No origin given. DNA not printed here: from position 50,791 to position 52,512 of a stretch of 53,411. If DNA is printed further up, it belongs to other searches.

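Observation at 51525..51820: Plasmid-style origin embedded in the initiator ORF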

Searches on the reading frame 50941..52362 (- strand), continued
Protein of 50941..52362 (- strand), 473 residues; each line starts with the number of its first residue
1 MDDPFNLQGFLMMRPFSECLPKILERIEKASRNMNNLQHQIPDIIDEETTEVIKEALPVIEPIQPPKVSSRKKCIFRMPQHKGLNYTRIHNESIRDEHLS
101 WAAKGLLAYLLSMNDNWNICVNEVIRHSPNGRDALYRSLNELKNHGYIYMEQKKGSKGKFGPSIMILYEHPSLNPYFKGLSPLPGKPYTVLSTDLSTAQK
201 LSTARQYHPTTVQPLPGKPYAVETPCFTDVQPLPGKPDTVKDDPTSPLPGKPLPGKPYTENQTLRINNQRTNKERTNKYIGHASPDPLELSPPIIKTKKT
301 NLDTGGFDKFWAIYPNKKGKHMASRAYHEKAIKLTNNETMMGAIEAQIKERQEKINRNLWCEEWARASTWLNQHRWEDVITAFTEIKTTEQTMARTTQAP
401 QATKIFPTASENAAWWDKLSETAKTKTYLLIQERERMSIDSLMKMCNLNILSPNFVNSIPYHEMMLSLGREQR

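Call 44: search_dna_similar(query=window:50941-52362:-, collection=plasmids, mode=protein, max_rows=25)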
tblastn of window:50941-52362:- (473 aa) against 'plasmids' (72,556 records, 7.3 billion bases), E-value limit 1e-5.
Records with a match: 182; places in all: 203; records where one place covers at least 80% of the query: 0.
Best place of each record, by identity: <60% 182.
By first word of the organism name: Bacillus 70; Streptomyces 26; Staphylococcus 21; Enterococcus 14; Clostridium 9; Legionella 5; Pseudomonas 4; Leptospira 3; Deinococcus 3; Acinetobacter 3; and 20 more.
By predicted mobility (MOB-suite, as given by PLSDB): non-mobilizable 134; conjugative 35; mobilizable 13.
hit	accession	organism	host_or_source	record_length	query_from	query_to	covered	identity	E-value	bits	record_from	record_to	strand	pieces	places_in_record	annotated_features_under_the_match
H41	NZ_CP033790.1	Bacillus sp. FDAARGOS_527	Homo sapiens,Broviac blood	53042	74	233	34%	37.0%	2e-15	87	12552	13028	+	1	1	DnaD domain protein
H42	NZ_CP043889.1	Leptospira interrogans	Homo sapiens,cell culture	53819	75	241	35%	33.1%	4e-11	73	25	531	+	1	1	hypothetical protein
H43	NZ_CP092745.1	Leptospira interrogans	Homo sapiens,blood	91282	75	241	35%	33.1%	5e-11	73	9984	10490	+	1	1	hypothetical protein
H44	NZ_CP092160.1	Leptospira interrogans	Homo sapiens,blood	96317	75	241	35%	33.1%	5e-11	73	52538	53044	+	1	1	hypothetical protein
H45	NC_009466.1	Clostridium kluyveri DSM 555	-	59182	81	237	33%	33.3%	5e-13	79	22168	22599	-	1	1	helix-turn-helix domain-containing protein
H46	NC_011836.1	Clostridium kluyveri NBRC 12016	-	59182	81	237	33%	33.3%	5e-13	79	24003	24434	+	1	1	helix-turn-helix domain-containing protein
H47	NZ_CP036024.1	Bacillus mycoides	cell culture,soil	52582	74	205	28%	39.4%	7e-16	88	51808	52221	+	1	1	conserved phage C-terminal domain-containing protein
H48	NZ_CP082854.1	Legionella anisa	-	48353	82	236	33%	32.7%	2e-11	74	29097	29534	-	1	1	hypothetical protein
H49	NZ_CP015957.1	Legionella pneumophila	Isolate,environmental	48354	82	236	33%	32.7%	2e-11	74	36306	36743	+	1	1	hypothetical protein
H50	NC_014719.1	Caldicellulosiruptor acetigenus I77R1B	hot spring biomat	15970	20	171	32%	32.0%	5e-14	82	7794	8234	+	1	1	helix-turn-helix domain-containing protein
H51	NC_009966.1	Fluoribacter dumoffii Tex-KL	-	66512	82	236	33%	30.1%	3e-10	71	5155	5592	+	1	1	hypothetical protein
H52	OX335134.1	Apilactobacillus kunkeei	Apis mellifera,European honeybee,honey ...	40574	77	240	35%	28.2%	7e-7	60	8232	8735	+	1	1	hypothetical protein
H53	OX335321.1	Apilactobacillus kunkeei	Apis mellifera,European honeybee,honey ...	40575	77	240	35%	28.2%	7e-7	60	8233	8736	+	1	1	hypothetical protein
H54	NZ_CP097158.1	Deinococcus sp. QL22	-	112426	70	224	33%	28.8%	2e-10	71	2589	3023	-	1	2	hypothetical protein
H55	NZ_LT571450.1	Staphylococcus epidermidis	-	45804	86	231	31%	30.3%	1e-9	68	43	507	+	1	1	hypothetical protein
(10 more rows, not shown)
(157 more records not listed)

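Call 46: get_annotated_region(hit=H49, flank=3000)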
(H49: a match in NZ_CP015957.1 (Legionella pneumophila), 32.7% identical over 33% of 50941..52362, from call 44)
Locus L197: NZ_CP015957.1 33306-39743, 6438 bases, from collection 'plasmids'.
description: Legionella pneumophila strain E9_O plasmid unnamed1, complete sequence
organism: Legionella pneumophila (NCBI taxid 446)
taxonomy: Bacteria; Pseudomonadota; Gammaproteobacteria; Legionellales; Legionellaceae; Legionella; Legionella pneumophila
host: -; source: Isolate,environmental; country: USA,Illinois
typing (MOB-suite, as given by PLSDB): conjugative; replicon rep_cluster_866; relaxase MOBQ; mating-pair formation MPF_F
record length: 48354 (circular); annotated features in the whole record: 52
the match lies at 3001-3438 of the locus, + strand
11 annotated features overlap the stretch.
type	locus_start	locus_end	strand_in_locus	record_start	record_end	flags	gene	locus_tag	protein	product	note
CDS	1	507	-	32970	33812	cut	-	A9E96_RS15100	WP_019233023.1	class I SAM-dependent methyltransferase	-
CDS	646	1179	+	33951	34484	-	-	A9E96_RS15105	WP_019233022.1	hypothetical protein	-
CDS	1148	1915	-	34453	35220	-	-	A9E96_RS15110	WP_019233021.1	VUT family protein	-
CDS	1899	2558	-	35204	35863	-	-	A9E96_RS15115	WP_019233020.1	S24 family peptidase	-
CDS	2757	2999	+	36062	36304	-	-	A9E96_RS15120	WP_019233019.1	TraY domain-containing protein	-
CDS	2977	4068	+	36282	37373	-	-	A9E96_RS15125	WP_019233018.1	hypothetical protein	-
CDS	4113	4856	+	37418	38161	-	-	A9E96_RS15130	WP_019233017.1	complement resistance protein TraT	-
CDS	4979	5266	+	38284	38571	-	-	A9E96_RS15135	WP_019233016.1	hypothetical protein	-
CDS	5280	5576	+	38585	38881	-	traL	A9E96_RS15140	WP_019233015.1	type IV conjugative transfer system protein TraL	-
CDS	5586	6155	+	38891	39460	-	traE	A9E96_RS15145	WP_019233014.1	type IV conjugative transfer system protein TraE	-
CDS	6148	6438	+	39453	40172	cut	traK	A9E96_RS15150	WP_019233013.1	type-F conjugative transfer system secretin TraK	-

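Call 47: get_annotated_region(hit=H42, flank=3000)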
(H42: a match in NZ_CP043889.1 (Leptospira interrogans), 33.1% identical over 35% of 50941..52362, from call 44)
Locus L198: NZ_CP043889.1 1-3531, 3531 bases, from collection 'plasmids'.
description: Leptospira interrogans serovar Canicola strain 782 plasmid p5, complete sequence
organism: Leptospira interrogans (NCBI taxid 211880)
taxonomy: Bacteria; Spirochaetota; Spirochaetia; Leptospirales; Leptospiraceae; Leptospira; Leptospira interrogans
host: -; source: Homo sapiens,cell culture; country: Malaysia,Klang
typing (MOB-suite, as given by PLSDB): non-mobilizable
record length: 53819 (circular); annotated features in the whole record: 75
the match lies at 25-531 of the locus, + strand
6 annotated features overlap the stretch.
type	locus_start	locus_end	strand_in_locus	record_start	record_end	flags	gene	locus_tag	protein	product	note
CDS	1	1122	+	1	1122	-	-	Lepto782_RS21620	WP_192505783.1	hypothetical protein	-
CDS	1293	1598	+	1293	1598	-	-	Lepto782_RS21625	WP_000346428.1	hypothetical protein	-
CDS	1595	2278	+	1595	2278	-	-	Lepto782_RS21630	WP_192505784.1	hypothetical protein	-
CDS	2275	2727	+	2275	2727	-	-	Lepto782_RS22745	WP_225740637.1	hypothetical protein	-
CDS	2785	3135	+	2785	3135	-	-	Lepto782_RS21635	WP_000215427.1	RusA family crossover junction endodeoxyribonuclease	-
CDS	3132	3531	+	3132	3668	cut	-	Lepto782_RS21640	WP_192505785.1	hypothetical protein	-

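Call 48: get_annotated_region(hit=H51, flank=3000)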
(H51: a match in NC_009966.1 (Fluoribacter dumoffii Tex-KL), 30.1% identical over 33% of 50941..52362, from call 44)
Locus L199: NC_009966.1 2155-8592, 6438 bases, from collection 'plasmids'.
description: Fluoribacter dumoffii Tex-KL plasmid pLD-TEX-KL, complete sequence
organism: Fluoribacter dumoffii Tex-KL (NCBI taxid 1094714)
taxonomy: Bacteria; Pseudomonadota; Gammaproteobacteria; Legionellales; Legionellaceae; Fluoribacter; Fluoribacter dumoffii; Fluoribacter dumoffii Tex-KL
host: -; source: -; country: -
typing (MOB-suite, as given by PLSDB): conjugative; replicon rep_cluster_866; relaxase MOBQ; mating-pair formation MPF_F
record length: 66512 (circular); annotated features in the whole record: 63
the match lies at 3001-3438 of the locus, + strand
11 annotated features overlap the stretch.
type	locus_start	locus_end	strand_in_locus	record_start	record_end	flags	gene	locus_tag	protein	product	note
CDS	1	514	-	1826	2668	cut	-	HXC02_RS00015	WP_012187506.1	class I SAM-dependent methyltransferase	-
CDS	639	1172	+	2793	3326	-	-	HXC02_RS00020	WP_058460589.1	hypothetical protein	-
CDS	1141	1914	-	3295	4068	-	-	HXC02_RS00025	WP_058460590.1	VUT family protein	-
CDS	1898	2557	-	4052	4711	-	-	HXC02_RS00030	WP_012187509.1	XRE family transcriptional regulator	-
CDS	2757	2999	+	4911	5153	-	-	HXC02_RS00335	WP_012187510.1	TraY domain-containing protein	-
CDS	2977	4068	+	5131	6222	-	-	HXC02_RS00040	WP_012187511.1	hypothetical protein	-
CDS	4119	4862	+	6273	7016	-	-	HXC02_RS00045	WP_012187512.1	complement resistance protein TraT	-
CDS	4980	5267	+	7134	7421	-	-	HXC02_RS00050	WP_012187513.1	hypothetical protein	-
CDS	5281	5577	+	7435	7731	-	traL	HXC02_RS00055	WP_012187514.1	type IV conjugative transfer system protein TraL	-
CDS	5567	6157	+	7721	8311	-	traE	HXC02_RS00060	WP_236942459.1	type IV conjugative transfer system protein TraE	-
CDS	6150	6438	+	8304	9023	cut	traK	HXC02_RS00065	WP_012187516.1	type-F conjugative transfer system secretin TraK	-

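Call 49: get_annotated_region(hit=H55, flank=3000)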
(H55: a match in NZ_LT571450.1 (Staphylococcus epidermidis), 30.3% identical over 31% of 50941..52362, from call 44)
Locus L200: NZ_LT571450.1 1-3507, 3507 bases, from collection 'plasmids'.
description: Staphylococcus epidermidis isolate BPH0662 plasmid 2
organism: Staphylococcus epidermidis (NCBI taxid 1282)
taxonomy: Bacteria; Bacillota; Bacilli; Bacillales; Staphylococcaceae; Staphylococcus; Staphylococcus epidermidis
host: -; source: -; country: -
typing (MOB-suite, as given by PLSDB): non-mobilizable
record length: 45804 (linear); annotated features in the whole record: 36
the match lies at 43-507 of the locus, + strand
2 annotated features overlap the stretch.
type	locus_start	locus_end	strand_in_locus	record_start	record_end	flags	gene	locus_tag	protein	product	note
CDS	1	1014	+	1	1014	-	-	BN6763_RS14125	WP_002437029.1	hypothetical protein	-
CDS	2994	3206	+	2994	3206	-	-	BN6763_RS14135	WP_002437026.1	hypothetical protein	-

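Call 51: predict_structure(alignment_id=A1)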
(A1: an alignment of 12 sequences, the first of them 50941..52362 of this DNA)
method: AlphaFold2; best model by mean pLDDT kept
length: 473 residues; sequences in the alignment: 12
mean_pLDDT: 54.8   pTM: 0.34
mean pLDDT of the five models: 54.8, 52.3, 52.2, 47.6, 46.0
residues with pLDDT >= 90: 40; 70-90: 72; 50-70: 118; < 50: 243
segments of 3 or more residues with pLDDT < 50: 1-16, 36-44, 57-61, 181-252, 272-337, 358-365, 382-407, 447-473
pLDDT, mean of each block of 10 residues (from residue 1): 39 47 73 50 55 55 52 77 69 91 93 82 86 93 94 78 86 82 42 36 35 37 32 37 39 55 60 41 30 24 29 35 43 47 65 50 48 49 45 37 45 63 64 57 51 42 41 38
secondary structure, 60 per line:
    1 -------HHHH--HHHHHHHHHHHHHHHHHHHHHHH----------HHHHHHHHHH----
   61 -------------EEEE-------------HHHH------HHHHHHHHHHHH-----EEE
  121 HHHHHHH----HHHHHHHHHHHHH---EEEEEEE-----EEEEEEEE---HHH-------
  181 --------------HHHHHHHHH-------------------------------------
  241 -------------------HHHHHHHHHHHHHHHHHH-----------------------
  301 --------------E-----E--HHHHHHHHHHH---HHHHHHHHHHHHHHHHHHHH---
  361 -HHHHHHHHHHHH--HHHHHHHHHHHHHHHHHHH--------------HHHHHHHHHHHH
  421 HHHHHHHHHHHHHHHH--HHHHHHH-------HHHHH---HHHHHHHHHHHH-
elements in order: H8-11 H14-36 H47-56 E74-77 H91-94 H101-112 E118-120 H121-127 H132-144 E148-154 E160-167 H195-203 H260-277 H324-334 H338-357 H362-373 H376-394 H409-436 H439-445 H453-457 H461-472
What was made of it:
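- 51853..52110 (-): Segment encoding the N-terminal winged-helix DNA-binding domain (aa ~85-170). AF2 pLDDT 82-94 with an H-E-H-H-E-E topology (call 51).
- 51526..51822 (-): Linker-coding segment (aa 181-279), which is the proposed origin as a whole. pLDDT is below 50 for aa 181-252 and 272-337 (call 51).
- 50941..51495 (-): Segment encoding the C-terminal region (aa 290-473), including the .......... motif shared with many relatives. Presumed to interact with host factors. The model is low-confidence helical (call 51).
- On Origin inside the initiator ORF (lambda O / SPP1 gp38 / pSK41 RepA_N architecture): In the AF2 model the wHTH domain (aa 85-170) has pLDDT 82-94, and aa 181-252 and 272-337 are below 50 (call 51).
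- It corresponds exactly to the low-pLDDT linker, aa 181-279 (call 51). The segment is predicted to be disordered (call 51).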

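Call 64: search_protein_families(library=ncbifam, proteins=[window:50941-52362:-], max_evalue=0.1)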
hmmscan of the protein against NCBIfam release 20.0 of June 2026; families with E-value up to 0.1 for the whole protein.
window:50941-52362:- (473 aa): 2 families
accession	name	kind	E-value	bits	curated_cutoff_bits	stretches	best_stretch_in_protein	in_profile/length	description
TIGR04194.1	grasp_w_spasm_A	domain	0.056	13.7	33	0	191-208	7-24/28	grasp-with-spasm system A modified peptide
TIGR03922.1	T7SS_EccA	equivalog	0.1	11.2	466.65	0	356-404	100-149/557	type VII secretion AAA-ATPase EccA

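Call 65: search_solved_structures(query=window:50941-52362:-, max_evalue=1)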
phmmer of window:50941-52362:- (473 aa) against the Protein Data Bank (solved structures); distinct sequences matched with E-value up to 1: 0.
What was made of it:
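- Tried and rejected: PDB sequence search: no hit (call 65).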

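Call 67: fold_search(model_id=the predicted structure, library=pdb)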
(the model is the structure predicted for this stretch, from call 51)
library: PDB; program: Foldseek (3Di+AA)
matches with E <= 10: 343; with E <= 0.001: 0
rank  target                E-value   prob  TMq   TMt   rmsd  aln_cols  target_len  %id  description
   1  5wtn_D                1.8e-02  0.97  0.17  0.28   9.2       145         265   13  Crystal Structure Analysis of primosome protein DnaB (resiues 1-300) from Geobacillus stearothermophilus (released 2017-08-23)
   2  5wtn_A                2.2e-02  0.99  0.16  0.27   4.2       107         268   10  Crystal Structure Analysis of primosome protein DnaB (resiues 1-300) from Geobacillus stearothermophilus (released 2017-08-23)
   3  5wtn_B                4.9e-02  0.97  0.16  0.27   4.2       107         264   10  Crystal Structure Analysis of primosome protein DnaB (resiues 1-300) from Geobacillus stearothermophilus (released 2017-08-23)
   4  5wtn_C                5.2e-02  0.91  0.17  0.28  10.2       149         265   13  Crystal Structure Analysis of primosome protein DnaB (resiues 1-300) from Geobacillus stearothermophilus (released 2017-08-23)
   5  7z1o_O                7.2e-02  0.97  0.14  0.11   3.7        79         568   16  Structure of yeast RNA Polymerase III PTC + NTPs (released 2022-08-31)
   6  6cmv_C                7.7e-02  0.85  0.13  0.43   4.5        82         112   26  Crystal structure of Archaeal Biofilm Regulator (AbfR2) from Sulfolobus acidocaldarius (released 2018-11-14)
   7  3mc9_A                1.6e-01  0.15  0.08  0.17   8.8       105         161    8  POTRA1-2 of the periplasmic domain of Omp85 from Anabaena (released 2010-04-21)
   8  3mc8                  1.8e-01  0.15  0.08  0.12   9.0       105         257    8  POTRA1-3 of the periplasmic domain of Omp85 from Anabaena (released 2010-04-21)
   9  7z1l_O                1.9e-01  0.82  0.13  0.11   4.0        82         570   18  Structure of yeast RNA Polymerase III Pre-Termination Complex (PTC) (released 2022-08-31)
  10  5ubd_A                2.1e-01  0.66  0.14  0.47   5.3       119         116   13  Crystal structure of the N-terminal domain (domain 1) of RctB, RctB-1-124-L48M (released 2017-01-11)
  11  6cmv_B                2.6e-01  0.47  0.12  0.42  10.0       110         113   22  Crystal structure of Archaeal Biofilm Regulator (AbfR2) from Sulfolobus acidocaldarius (released 2018-11-14)
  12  5ube_A                2.7e-01  0.66  0.15  0.48   5.4       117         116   12  Crystal structure of the N-terminal domain (domain 1) of RctB (released 2017-01-11)
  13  4zzl_A                2.7e-01  0.44  0.13  0.35   8.3       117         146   12  MexR R21W derepressor mutant causing multidrug resistance in P. aeruginosa by mexAB-oprM efflux pump expression (released 2016-07-27)
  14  3r0a_A                2.9e-01  0.82  0.13  0.43   3.6        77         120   17  Possible transcriptional regulator from Methanosarcina mazei Go1 (gi 21227196) (released 2011-03-23)
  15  5gpy_A                3.5e-01  0.51  0.12  0.27   4.9        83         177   18  Crystal structure of the human TFIIE complex (released 2016-11-02)
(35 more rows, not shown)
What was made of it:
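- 51853..52110 (-): The best Foldseek hits are weak: primosome DnaB of the DnaD-like family, wHTH regulators and RctB domain 1 (call 67).
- On HTH_36 / DnaD-like wHTH phage and plasmid initiators (PHROG 4707, 270, 428; pPR9-type N-terminal domain): The best, though weak, Foldseek hit is the DnaD-like primosome protein DnaB (call 67).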

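Call 76: search_dna_similar(query=L161:2932-3381:+, collection=phages, mode=protein, max_rows=25)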
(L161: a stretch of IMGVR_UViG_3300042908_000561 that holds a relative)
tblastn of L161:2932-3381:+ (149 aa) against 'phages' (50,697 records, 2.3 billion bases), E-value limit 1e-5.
Records with a match: 229; places in all: 229; records where one place covers at least 80% of the query: 3.
Best place of each record, by identity: <60% 229.
By first word of the organism name: Staphylococcus 65; Streptococcus 21; Arthrobacter 19; Clostridium 16; Bacillus 16; Microbacterium 14; Bacteriophage 13; Lactobacillus 9; Gordonia 8; Clostridioides 6; and 24 more.
By host as written in the record: - 26; Staphylococcus aureus 15; Microbacterium paraoxydans NWU1 9; Arthrobacter sp. ATCC 21022 9; Gordonia rubripertincta NRRL B-16540 8; Arthrobacter globiformis B-2979 7; Clostridium difficile 7; Staphylococcus epidermidis 5; and 113 more.
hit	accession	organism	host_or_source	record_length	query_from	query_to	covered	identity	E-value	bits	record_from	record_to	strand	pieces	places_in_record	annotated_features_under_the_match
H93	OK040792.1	Microbacterium phage Kozie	Microbacterium paraoxydans NWU1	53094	3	127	84%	41.9%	3e-15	77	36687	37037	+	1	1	52: helix-turn-helix DNA binding domain protein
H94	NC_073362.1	Microbacterium phage Kozie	Microbacterium paraoxydans NWU1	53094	3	127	84%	41.9%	3e-15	77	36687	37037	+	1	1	52: helix-turn-helix DNA binding domain protein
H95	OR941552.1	Microbacterium phage MO526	Microbacterium oxydans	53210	4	127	83%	42.2%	4e-15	76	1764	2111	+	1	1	hypothetical protein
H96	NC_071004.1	Gordonia phage Clawz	Gordonia rubripertincta NRRL B-16540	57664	33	142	74%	43.2%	4e-20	91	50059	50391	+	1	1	75: helix-turn-helix DNA binding domain protein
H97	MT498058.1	Gordonia phage Clawz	Gordonia rubripertincta NRRL B-16540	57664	33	142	74%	43.2%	4e-20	91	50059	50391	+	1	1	75: helix-turn-helix DNA binding domain protein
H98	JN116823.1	Rhodococcus phage REQ2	Rhodococcus equi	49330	33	134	68%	45.6%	3e-20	91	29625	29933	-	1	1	hypothetical protein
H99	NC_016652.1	Rhodococcus phage REQ2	Rhodococcus equi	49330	33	134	68%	45.6%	3e-20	91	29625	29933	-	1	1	HTH DNA binding protein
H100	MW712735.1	Arthrobacter phage Rizwana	Arthrobacter sp. ATCC 21022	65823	20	134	77%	40.0%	4e-19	88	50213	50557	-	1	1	70: helix-turn-helix DNA binding domain protein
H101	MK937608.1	Microbacterium phage Cressida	Microbacterium foliorum NRRL B-24224 SEA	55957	33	127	64%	48.0%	2e-14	75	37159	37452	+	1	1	56: helix-turn-helix DNA binding domain protein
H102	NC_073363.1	Microbacterium phage Cressida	Microbacterium foliorum NRRL B-24224 SEA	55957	33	127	64%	48.0%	2e-14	75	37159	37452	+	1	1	56: helix-turn-helix DNA binding domain protein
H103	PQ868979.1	Curtobacterium phage Elener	Curtobacterium flaccumfaciens NRRL ...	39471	43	148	71%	42.7%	1e-15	78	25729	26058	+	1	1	39: DNA binding protein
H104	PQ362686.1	Arthrobacter phage Ranunculus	Arthrobacter globiformis B-2979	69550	31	147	79%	37.6%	2e-15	77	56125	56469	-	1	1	83: helix-turn-helix DNA binding domain protein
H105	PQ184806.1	Arthrobacter phage MellowYellow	Arthrobacter globiformis B-2979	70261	32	148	79%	37.3%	8e-15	76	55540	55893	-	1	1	95: helix-turn-helix DNA binding domain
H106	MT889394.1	Arthrobacter phage Odyssey395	Arthrobacter globiformis NRRL B-2979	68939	32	147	78%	37.6%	7e-15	76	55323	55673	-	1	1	94: RepA-like replication initiator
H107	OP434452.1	Arthrobacter phage Pureglobe5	Arthrobacter globiformis B-2979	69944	32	147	78%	37.6%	7e-15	76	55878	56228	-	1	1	94: helix-turn-helix DNA binding domain protein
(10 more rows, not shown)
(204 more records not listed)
